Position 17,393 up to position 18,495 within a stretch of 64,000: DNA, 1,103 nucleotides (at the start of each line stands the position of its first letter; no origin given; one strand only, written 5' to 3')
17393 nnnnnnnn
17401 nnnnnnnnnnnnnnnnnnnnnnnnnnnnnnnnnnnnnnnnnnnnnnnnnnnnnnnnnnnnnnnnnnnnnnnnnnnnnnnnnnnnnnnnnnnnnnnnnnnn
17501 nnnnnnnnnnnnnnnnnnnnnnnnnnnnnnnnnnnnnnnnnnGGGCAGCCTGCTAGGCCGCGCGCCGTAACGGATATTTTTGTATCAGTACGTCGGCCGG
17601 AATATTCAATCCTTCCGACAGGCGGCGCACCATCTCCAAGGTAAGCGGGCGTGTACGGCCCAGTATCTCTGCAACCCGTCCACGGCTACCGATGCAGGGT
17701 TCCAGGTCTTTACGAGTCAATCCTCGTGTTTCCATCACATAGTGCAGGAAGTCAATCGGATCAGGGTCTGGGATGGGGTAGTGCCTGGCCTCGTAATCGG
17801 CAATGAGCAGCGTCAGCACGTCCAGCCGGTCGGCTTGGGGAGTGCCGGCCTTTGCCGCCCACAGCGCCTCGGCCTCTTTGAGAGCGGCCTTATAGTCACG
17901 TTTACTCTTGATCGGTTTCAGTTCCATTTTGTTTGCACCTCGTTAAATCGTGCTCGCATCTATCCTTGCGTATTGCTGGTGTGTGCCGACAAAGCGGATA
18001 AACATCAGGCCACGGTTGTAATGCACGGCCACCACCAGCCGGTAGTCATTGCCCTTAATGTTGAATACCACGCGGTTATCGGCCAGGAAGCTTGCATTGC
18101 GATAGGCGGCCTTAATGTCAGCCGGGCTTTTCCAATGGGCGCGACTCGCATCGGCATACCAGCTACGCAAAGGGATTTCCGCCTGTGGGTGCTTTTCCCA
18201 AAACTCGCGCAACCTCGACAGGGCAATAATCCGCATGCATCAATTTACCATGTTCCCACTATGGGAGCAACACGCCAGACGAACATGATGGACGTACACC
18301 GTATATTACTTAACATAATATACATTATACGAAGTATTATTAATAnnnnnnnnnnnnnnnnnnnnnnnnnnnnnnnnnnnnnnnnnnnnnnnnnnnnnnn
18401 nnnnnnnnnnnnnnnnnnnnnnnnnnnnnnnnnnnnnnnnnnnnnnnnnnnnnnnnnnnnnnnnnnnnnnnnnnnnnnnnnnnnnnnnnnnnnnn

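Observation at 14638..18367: Accessory island between tRNA-Leu and dif carrying two toxin-antitoxin modules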

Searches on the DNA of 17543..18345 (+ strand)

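Call 42: search_dna_similar(query=window:17543-18345:+, collection=plasmids, mode=distant, max_rows=15)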
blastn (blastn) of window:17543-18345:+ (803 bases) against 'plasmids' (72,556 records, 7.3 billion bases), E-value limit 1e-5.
Records with a match: 29; places in all: 29; records where one place covers at least 80% of the query: 0.
Best place of each record, by identity: 80-90% 3; 60-80% 26.
By first word of the organism name: Bradyrhizobium 7; Xanthomonas 5; Salmonella 3; Photobacterium 3; Paraburkholderia 3; Methylocystis 2; Sulfuricella 1; Diaphorobacter 1; Candidatus 1; Stutzerimonas 1; and 2 more.
By predicted mobility (MOB-suite, as given by PLSDB): non-mobilizable 13; mobilizable 9; conjugative 7.
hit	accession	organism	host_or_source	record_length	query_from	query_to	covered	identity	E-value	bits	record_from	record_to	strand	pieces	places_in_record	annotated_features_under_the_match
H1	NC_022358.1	Sulfuricella denitrificans skB26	-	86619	75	670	74%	65.2%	2e-26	128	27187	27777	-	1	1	transcriptional regulator | type II toxin-antitoxin system HigB family toxin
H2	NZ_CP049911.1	Diaphorobacter sp. HDW4A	Hydrophilus acuminatus,single bacterial ...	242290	483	695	27%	75.6%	2e-33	150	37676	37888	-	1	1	type II toxin-antitoxin system HigB family toxin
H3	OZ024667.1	Candidatus Erwinia impunctatus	Culicoides impunctatus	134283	414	590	22%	70.8%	3e-12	81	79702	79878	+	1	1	higB: mRNA interferase toxin HigB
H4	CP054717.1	Salmonella enterica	-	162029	437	592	19%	70.4%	2e-9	73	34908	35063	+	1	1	type II toxin-antitoxin system HigB family toxin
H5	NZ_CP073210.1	Xanthomonas citri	Mangifera indica,whole organism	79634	482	619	17%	74.8%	7e-14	87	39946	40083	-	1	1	type II toxin-antitoxin system HigB family toxin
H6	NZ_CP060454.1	Xanthomonas citri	Cell culture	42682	482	619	17%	74.8%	7e-14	87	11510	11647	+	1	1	type II toxin-antitoxin system HigB family toxin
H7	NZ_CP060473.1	Xanthomonas citri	Cell culture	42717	482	619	17%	74.8%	7e-14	87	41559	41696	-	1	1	type II toxin-antitoxin system HigB family toxin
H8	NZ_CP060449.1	Xanthomonas citri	Cell culture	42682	482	619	17%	74.8%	7e-14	87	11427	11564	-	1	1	type II toxin-antitoxin system HigB family toxin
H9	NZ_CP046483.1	Xanthomonas oryzae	Oryza sativa,Microbe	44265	482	619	17%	74.8%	7e-14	87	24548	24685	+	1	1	type II toxin-antitoxin system HigB family toxin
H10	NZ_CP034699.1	Salmonella enterica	Meat retail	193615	459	592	17%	70.8%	2e-7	64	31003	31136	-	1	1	type II toxin-antitoxin system HigB family toxin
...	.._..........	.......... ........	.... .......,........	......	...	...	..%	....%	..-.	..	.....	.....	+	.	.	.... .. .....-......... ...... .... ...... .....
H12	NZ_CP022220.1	Bradyrhizobium guangxiense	peanut,cell culture,roots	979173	442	561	15%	71.7%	8e-7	63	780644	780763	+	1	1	type II toxin-antitoxin system HigB family toxin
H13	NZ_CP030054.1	Bradyrhizobium guangzhouense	Arachis hypogaea,Microbe,nodule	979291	442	561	15%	71.7%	8e-7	63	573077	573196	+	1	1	type II toxin-antitoxin system HigB family toxin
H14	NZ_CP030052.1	Bradyrhizobium guangdongense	peanut,cell culture,roots of peanut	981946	442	561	15%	71.7%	8e-7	63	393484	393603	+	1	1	type II toxin-antitoxin system HigB family toxin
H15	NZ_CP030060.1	Bradyrhizobium sp. CCBAU 53351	Arachis hypogaea,Microbe,nodule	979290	442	561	15%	71.7%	8e-7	63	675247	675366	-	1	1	type II toxin-antitoxin system HigB family toxin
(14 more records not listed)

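Call 43: search_dna_similar(query=window:17543-18345:+, collection=phages, mode=distant, max_rows=15)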
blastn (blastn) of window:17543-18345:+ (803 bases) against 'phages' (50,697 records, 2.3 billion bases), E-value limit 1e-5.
No match.
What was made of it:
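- Tried and rejected: Only distant HigB genes on plasmids, the best at 65% in Sulfuricella, and none among the deposited phage genome records (calls 42, 43).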
